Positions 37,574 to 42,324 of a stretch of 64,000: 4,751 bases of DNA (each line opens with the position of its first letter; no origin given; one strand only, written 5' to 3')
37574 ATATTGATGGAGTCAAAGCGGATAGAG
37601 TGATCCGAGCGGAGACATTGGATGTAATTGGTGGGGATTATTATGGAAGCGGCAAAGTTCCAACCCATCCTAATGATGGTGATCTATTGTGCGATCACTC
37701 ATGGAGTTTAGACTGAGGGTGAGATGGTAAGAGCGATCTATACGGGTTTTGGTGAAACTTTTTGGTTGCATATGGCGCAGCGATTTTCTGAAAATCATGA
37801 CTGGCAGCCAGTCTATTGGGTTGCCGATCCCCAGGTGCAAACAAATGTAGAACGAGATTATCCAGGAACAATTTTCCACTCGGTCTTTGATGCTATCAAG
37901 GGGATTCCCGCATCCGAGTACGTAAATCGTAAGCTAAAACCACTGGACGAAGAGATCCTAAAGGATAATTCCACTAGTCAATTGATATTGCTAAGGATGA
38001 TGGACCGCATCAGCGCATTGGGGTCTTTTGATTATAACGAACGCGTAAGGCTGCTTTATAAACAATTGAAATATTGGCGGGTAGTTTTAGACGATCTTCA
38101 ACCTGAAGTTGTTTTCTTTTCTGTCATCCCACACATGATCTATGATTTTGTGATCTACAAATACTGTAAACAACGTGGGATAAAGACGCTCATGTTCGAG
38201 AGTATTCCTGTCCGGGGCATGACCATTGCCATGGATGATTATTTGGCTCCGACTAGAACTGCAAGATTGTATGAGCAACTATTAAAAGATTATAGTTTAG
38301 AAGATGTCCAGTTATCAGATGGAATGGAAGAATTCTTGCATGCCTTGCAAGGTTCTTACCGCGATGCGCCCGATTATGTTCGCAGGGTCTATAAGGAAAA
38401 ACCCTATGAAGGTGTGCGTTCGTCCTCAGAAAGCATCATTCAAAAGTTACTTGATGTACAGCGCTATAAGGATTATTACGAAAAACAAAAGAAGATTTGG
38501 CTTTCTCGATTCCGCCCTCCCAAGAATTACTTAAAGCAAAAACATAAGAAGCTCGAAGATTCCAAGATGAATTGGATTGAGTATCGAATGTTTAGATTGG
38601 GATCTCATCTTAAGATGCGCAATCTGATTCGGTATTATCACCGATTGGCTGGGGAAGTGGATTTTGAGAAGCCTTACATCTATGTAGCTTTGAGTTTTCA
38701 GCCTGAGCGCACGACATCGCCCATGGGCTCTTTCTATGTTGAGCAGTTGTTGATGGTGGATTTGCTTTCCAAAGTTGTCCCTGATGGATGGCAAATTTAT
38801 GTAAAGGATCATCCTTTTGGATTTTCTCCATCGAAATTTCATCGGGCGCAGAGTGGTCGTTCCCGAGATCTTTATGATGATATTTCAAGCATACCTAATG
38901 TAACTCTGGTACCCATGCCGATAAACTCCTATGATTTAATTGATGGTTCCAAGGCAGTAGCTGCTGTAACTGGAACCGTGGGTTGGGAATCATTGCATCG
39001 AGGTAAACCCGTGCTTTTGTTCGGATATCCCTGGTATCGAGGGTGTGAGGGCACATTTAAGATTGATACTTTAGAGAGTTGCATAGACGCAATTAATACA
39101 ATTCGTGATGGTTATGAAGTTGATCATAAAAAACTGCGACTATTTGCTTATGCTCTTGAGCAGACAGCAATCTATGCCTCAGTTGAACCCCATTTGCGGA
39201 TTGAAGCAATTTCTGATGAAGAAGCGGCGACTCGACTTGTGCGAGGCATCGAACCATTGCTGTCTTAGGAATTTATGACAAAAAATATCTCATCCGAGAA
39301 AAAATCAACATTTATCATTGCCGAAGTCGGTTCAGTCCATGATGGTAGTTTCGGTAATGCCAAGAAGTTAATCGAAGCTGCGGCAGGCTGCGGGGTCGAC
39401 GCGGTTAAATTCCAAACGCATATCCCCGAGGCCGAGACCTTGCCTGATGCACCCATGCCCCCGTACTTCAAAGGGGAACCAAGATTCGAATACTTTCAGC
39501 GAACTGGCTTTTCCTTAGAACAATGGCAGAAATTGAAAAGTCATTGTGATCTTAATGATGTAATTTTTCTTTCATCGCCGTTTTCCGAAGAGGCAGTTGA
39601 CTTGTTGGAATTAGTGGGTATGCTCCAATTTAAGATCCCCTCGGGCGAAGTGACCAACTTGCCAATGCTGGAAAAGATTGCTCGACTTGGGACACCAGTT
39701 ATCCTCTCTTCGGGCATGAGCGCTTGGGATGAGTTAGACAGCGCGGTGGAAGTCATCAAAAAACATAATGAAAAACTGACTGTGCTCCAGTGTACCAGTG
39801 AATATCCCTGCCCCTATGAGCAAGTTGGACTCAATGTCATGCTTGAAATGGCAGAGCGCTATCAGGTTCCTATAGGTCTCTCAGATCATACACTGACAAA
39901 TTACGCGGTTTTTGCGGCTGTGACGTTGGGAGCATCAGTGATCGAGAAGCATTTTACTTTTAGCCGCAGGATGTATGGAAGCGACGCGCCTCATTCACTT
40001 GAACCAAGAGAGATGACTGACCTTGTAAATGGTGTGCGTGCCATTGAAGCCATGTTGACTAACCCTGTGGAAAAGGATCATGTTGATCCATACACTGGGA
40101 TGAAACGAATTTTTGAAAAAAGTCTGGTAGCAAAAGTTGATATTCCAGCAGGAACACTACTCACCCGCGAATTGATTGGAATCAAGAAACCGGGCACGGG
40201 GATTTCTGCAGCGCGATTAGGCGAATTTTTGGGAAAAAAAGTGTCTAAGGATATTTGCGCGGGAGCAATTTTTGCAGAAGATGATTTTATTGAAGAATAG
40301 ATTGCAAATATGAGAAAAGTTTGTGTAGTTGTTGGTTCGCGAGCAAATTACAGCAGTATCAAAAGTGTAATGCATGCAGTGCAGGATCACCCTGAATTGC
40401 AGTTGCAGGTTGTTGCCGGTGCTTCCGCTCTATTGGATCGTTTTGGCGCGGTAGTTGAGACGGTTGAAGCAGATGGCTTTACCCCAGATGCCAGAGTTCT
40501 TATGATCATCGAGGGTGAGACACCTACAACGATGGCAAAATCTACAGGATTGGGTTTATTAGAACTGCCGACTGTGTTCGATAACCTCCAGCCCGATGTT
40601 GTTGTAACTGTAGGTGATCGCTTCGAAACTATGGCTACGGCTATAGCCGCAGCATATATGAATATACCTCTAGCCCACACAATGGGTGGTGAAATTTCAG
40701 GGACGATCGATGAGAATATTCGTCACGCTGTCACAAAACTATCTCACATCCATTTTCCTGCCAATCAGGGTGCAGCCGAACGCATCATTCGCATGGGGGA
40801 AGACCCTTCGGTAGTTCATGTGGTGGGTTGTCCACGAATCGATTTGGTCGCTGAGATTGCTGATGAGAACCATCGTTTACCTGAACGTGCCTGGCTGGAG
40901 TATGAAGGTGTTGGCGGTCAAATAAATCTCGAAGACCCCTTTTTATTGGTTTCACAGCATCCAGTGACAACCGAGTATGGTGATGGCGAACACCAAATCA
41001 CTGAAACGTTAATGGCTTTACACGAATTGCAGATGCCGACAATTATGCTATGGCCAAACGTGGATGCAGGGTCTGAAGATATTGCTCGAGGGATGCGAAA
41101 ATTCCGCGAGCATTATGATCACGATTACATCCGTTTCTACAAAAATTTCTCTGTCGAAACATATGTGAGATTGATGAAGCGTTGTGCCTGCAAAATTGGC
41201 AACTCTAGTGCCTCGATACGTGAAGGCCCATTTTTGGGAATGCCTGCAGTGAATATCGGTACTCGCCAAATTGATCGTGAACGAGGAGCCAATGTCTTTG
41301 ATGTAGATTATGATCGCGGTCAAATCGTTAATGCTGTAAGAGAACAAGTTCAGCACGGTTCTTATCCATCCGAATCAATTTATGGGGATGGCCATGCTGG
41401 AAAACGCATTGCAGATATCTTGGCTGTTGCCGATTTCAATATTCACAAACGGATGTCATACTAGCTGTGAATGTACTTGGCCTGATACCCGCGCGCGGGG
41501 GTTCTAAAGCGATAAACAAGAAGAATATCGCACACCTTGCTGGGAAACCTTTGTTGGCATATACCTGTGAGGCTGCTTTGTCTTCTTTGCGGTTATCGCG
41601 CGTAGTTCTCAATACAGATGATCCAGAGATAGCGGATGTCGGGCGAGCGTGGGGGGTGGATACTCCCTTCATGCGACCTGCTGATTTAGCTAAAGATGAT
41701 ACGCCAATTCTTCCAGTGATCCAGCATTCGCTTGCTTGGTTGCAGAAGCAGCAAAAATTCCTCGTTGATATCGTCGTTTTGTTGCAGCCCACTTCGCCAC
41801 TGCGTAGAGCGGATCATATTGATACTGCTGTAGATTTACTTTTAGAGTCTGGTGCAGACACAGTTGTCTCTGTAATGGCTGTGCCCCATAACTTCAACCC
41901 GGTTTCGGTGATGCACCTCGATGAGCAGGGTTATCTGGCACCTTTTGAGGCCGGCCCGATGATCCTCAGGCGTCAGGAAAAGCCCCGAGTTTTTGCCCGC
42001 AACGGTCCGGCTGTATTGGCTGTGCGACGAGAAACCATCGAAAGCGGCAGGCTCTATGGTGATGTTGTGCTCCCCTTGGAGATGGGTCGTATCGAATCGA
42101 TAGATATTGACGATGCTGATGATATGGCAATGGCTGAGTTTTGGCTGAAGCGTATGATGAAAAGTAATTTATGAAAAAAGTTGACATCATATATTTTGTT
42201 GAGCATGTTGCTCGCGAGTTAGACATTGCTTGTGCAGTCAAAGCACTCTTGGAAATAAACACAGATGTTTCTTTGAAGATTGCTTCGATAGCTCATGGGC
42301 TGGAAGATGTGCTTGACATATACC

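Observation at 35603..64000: Twin modules: Wzm-Wzt + KpsS-like protein + nonulosonate synthesis, twice in one locus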

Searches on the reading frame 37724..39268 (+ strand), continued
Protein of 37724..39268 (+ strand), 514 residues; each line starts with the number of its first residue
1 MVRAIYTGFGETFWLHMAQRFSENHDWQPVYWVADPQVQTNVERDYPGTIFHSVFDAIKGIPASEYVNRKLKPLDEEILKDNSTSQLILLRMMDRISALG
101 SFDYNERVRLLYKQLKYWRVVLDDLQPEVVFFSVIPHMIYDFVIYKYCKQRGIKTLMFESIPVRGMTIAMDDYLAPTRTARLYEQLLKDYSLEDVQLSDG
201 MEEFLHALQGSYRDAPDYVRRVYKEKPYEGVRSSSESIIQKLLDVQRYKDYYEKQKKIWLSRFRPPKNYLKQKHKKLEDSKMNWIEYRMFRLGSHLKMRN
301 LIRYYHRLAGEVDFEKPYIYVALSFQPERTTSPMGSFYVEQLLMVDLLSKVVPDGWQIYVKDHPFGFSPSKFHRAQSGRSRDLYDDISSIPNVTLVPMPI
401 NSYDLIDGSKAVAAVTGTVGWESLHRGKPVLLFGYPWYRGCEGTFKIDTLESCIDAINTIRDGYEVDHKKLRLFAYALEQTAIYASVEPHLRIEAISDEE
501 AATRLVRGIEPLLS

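Call 56: find_related_loci(query=A4, collection=genome_contigs, flank=10000)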
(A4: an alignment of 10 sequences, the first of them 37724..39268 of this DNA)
Query A4 (514 aa) in genome_contigs; peptide patterns used: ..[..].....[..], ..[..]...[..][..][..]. (x = any residue, [..] = any of these).
50 stretches matched a pattern; 24 encode a relative of the query (tblastn E <= 1e-3); 24 distinct loci.
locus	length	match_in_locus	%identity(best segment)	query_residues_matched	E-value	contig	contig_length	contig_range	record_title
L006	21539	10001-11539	76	1-513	0e+0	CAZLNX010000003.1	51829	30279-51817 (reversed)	MAG TPA_asm: uncultured Anaerolineales bacterium isolate SRP077602_co5_33 genome assembly, contig: NODE_3078_length_5182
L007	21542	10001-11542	74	1-514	0e+0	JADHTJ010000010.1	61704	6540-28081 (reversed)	MAG: Anaerolineales bacterium isolate BS150m-G17 BS-150m-C326, whole genome shotgun sequence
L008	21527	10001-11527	61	1-509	0e+0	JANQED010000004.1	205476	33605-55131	MAG: Anaerolineales bacterium isolate PL23a_bin.114 k99_2989422, whole genome shotgun sequence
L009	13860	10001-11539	57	2-514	0e+0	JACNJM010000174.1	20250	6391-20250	MAG: Anaerolineae bacterium isolate NIOZ-UU35 NIOZ-UU_NODE_3228_length_20250_cov_14.6006, whole genome shotgun sequence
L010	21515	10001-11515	56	2-510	0e+0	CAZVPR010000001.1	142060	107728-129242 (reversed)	MAG TPA_asm: uncultured Anaerolineales bacterium isolate SRP077602_co5_498 genome assembly, contig: NODE_276_length_1420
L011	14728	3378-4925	56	1-514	0e+0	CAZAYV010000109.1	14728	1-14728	MAG TPA_asm: uncultured Dactylococcopsis sp. isolate binchicken_co17_382 genome assembly, contig: NODE_9506_length_14728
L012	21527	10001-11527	42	2-510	8e-137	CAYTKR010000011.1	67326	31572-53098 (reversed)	MAG TPA_asm: uncultured Anaerolineales bacterium isolate SRP167671_co2_274 genome assembly, contig: NODE_502_length_6732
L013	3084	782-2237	47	2-509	4e-140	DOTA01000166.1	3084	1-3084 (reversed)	MAG TPA_asm: Chloroflexi bacterium isolate UBA11857 contig_2535, whole genome shotgun sequence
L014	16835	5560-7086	41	2-510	9e-133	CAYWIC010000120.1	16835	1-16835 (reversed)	MAG TPA_asm: uncultured Anaerolineales bacterium isolate binchicken_co65_55 genome assembly, contig: NODE_13871_length_1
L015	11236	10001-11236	44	2-412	8e-115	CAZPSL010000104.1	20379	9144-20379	MAG TPA_asm: uncultured Anaerolineales bacterium isolate binchicken_co219_421 genome assembly, contig: k141_341315, whol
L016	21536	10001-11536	36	2-513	4e-114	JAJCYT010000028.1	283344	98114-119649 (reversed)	MAG: Candidatus Fraserbacteria bacterium isolate OFTM103 OFTM103_27, whole genome shotgun sequence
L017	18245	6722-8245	41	1-509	4e-136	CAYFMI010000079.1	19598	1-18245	MAG TPA_asm: uncultured Anaerolineales bacterium isolate ERP019367_co2_135 genome assembly, contig: NODE_1942_length_195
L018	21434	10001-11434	39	2-491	3e-105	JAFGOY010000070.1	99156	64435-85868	MAG: Anaerolineae bacterium isolate Zod_Metabat.663 k87_13337698, whole genome shotgun sequence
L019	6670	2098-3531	38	2-491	4e-102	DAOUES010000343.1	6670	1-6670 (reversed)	MAG TPA_asm: Anaerolineae bacterium isolate N6_304 k139_1696056, whole genome shotgun sequence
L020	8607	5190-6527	33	31-510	4e-69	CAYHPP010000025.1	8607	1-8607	MAG TPA_asm: uncultured Candidatus Saccharibacteria bacterium isolate ERP119705_co14_552 genome assembly, contig: NODE_1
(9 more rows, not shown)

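Call 86: search_protein_families(library=pfam, proteins=[L005:11592-13043:+], max_evalue=0.01)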
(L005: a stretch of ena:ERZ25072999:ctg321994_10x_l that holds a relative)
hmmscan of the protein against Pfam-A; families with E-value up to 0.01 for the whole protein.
L005:11592-13043:+ (483 aa): 0 families

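Call 88: find_encoding_contigs(protein=P0093, flank=10000, max_places=1)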
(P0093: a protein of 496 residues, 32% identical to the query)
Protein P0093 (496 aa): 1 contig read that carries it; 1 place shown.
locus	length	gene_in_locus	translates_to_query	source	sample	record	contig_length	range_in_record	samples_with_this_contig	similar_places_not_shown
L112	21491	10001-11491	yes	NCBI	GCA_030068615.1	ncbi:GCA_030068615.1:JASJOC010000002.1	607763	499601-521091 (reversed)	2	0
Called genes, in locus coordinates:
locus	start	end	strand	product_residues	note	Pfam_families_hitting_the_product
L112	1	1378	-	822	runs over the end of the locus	-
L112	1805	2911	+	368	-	PF00106:adh_short, PF01073:3Beta_HSD, PF01370:Epimerase, PF02719:Polysacc_synt_2, PF04321:RmlD_sub_bind, PF07993:NAD_binding_4 (weak), PF13460:NAD_binding_10, PF16363:GDP_Man_Dehyd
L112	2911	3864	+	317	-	PF01073:3Beta_HSD, PF01370:Epimerase, PF02719:Polysacc_synt_2, PF04321:RmlD_sub_bind, PF05368:NmrA (weak), PF07993:NAD_binding_4, PF13460:NAD_binding_10, PF16363:GDP_Man_Dehyd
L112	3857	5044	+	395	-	PF00155:Aminotran_1_2 (weak), PF01041:DegT_DnrJ_EryC1, PF01212:Beta_elim_lyase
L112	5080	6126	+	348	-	PF03102:NeuB, PF08666:SAF (weak)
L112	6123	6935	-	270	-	PF21711:DCTN5 (faint), PF25084:LbH_EIF2B (faint), PF00132:Hexapep (weak), PF24894:Hexapep_GlmU (faint), PF25087:GMPPB_C, PF00132:Hexapep, PF14602:Hexapep_2 (weak), PF25087:GMPPB_C (weak)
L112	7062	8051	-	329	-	-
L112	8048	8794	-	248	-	PF02348:CTP_transf_3, PF12804:NTP_transf_3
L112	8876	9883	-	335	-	PF07388:A-2_8-polyST (faint), PF07922:Glyco_transf_52 (weak)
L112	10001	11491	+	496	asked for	PF05159:Capsule_synth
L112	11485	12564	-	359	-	PF13439:Glyco_transf_4 (weak), PF00534:Glycos_transf_1, PF13692:Glyco_trans_1_4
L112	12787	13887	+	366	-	-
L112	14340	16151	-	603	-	PF00664:ABC_membrane, PF00005:ABC_tran, PF02463:SMC_N (faint)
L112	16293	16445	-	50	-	-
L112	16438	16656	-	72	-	-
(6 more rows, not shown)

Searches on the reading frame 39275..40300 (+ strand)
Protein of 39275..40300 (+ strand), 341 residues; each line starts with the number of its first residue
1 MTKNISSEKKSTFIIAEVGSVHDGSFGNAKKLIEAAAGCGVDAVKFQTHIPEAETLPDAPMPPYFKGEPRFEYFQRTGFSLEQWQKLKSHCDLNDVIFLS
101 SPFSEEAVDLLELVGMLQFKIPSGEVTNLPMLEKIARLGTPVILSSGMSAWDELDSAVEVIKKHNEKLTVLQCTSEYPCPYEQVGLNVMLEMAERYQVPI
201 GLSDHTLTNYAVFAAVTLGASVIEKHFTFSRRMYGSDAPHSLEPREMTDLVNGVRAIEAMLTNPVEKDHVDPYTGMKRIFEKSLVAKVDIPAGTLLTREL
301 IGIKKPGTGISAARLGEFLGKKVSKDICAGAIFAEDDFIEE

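Call 3: search_protein_families(library=pfam, proteins=[window:39275-40300:+], max_evalue=0.01)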
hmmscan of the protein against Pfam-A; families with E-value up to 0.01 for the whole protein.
window:39275-40300:+ (341 aa): 3 families
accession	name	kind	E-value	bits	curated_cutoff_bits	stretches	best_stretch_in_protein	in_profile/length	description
PF03102.20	NeuB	-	3.5e-78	262.9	22.1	1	32-263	1-238/241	NeuB family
PF08666.17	SAF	-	9e-09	36.2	21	1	283-338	3-62/63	SAF domain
PF04909.20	Amidohydro_2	-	0.0032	17.7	26.4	0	129-256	128-265/289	Amidohydrolase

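Call 9: search_protein_families(library=ncbifam, proteins=[window:39275-40300:+], max_evalue=0.001)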
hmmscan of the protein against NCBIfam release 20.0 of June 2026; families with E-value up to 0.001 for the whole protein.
window:39275-40300:+ (341 aa): 2 families
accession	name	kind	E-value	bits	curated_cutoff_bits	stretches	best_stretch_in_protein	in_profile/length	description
TIGR03569.1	NeuB_NnaB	equivalog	4.4e-108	361.2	399.65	1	12-330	1-326/329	N-acetylneuraminate synthase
TIGR03586.1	PseI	equivalog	9.5e-76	255.1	340.25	1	12-330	2-324/327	pseudaminic acid synthase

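Call 76: search_solved_structures(query=window:39275-40300:+, max_evalue=1e-10)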
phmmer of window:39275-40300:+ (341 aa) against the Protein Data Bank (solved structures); distinct sequences matched with E-value up to 1e-10: 8.
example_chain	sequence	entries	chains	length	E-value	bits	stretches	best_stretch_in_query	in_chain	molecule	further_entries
4ipj_A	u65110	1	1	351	2.6e-52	181.3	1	12-334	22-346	Polysialic acid capsule biosynthesis protein SiaC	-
1xuu_A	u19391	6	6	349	6.6e-52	179.9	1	12-334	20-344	polysialic acid capsule biosynthesis protein SiaC | N-acetylneuraminate synthase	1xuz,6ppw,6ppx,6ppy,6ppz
4ipi_A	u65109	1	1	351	1.8e-51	178.5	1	12-334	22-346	Polysialic acid capsule biosynthesis protein SiaC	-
2wqp_A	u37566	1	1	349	1.6e-50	175.3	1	12-334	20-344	POLYSIALIC ACID CAPSULE BIOSYNTHESIS PROTEIN SIAC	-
8h2c_A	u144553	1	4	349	9.8e-46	159.6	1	5-338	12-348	Pseudaminic acid synthase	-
1vli_A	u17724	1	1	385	3.8e-39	138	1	10-268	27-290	Spore coat polysaccharide biosynthesis protein spsE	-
6ncs_A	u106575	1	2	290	2.5e-32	115.6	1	11-261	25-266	N-acetylneuraminic acid (Sialic acid) synthetase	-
3g8r_A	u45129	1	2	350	7.2e-24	87.8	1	62-306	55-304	Probable spore coat polysaccharide biosynthesis protein E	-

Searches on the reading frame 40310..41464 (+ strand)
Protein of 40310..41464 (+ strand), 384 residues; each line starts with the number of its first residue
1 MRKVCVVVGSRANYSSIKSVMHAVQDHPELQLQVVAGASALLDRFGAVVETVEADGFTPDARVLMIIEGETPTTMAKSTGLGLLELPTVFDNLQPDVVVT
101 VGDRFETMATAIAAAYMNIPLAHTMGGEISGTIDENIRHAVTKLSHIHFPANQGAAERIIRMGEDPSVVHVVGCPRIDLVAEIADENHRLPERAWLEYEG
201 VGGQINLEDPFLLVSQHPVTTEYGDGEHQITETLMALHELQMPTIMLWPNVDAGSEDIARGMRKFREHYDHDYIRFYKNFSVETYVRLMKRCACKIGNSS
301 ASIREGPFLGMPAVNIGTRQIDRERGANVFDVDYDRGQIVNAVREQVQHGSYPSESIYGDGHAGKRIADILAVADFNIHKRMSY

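Call 3: search_protein_families(library=pfam, proteins=[window:40310-41464:+], max_evalue=0.01)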
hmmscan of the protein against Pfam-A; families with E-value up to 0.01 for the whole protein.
window:40310-41464:+ (384 aa): 1 family
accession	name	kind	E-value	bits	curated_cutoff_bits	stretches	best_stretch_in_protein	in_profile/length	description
PF02350.25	Epimerase_2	-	2e-70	237.8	30.6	1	23-371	2-346/347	UDP-N-acetylglucosamine 2-epimerase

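Call 9: search_protein_families(library=ncbifam, proteins=[window:40310-41464:+], max_evalue=0.001)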
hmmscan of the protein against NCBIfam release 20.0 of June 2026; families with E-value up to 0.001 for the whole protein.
window:40310-41464:+ (384 aa): 2 families
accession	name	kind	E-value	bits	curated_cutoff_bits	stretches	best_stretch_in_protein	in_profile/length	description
TIGR03568.1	NeuC_NnaA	equivalog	8.7e-118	393.3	235.9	1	2-371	1-365/365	UDP-N-acetylglucosamine 2-epimerase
TIGR00236.1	wecB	equivalog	5.7e-21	75.1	210.15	1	3-372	2-363/366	non-hydrolyzing UDP-N-acetylglucosamine 2-epimerase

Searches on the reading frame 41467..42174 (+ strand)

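Call 3: search_protein_families(library=pfam, proteins=[window:41467-42174:+], max_evalue=0.01)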
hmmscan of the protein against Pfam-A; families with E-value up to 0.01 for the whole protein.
window:41467-42174:+ (235 aa): 3 families
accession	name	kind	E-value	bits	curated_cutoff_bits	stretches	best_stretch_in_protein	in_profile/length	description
PF02348.25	CTP_transf_3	-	6.9e-20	72.2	22.6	1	5-170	2-164/217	Cytidylyltransferase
PF01128.25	IspD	-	0.004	17.4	27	0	7-52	5-53/221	2-C-methyl-D-erythritol 4-phosphate cytidylyltransferase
PF12804.13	NTP_transf_3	-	0.0086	16.7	27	0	18-66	15-62/160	MobA-like NTP transferase domain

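Call 9: search_protein_families(library=ncbifam, proteins=[window:41467-42174:+], max_evalue=0.001)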
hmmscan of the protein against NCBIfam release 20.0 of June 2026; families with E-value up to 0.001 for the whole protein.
window:41467-42174:+ (235 aa): 6 families
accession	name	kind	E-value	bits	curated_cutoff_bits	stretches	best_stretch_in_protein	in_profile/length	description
TIGR03584.1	PseF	equivalog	1.8e-41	142.2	205.7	1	5-226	2-219/222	pseudaminic acid cytidylyltransferase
NF003952.0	PRK05450.1-5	subfamily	6e-14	51.8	193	1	1-137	1-128/250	3-deoxy-manno-octulosonate cytidylyltransferase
NF003950.0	PRK05450.1-3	subfamily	7.8e-11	41.8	234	1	1-133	1-125/248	3-deoxy-manno-octulosonate cytidylyltransferase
NF009905.0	PRK13368.1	subfamily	1.4e-10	40.9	255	1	1-138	1-127/243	3-deoxy-manno-octulosonate cytidylyltransferase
NF003948.0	PRK05450.1-1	equivalog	1.2e-07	31.2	281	1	2-139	5-134/248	3-deoxy-manno-octulosonate cytidylyltransferase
TIGR00466.1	kdsB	equivalog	4.8e-06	26.2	155.2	1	4-68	4-67/241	3-deoxy-manno-octulosonate cytidylyltransferase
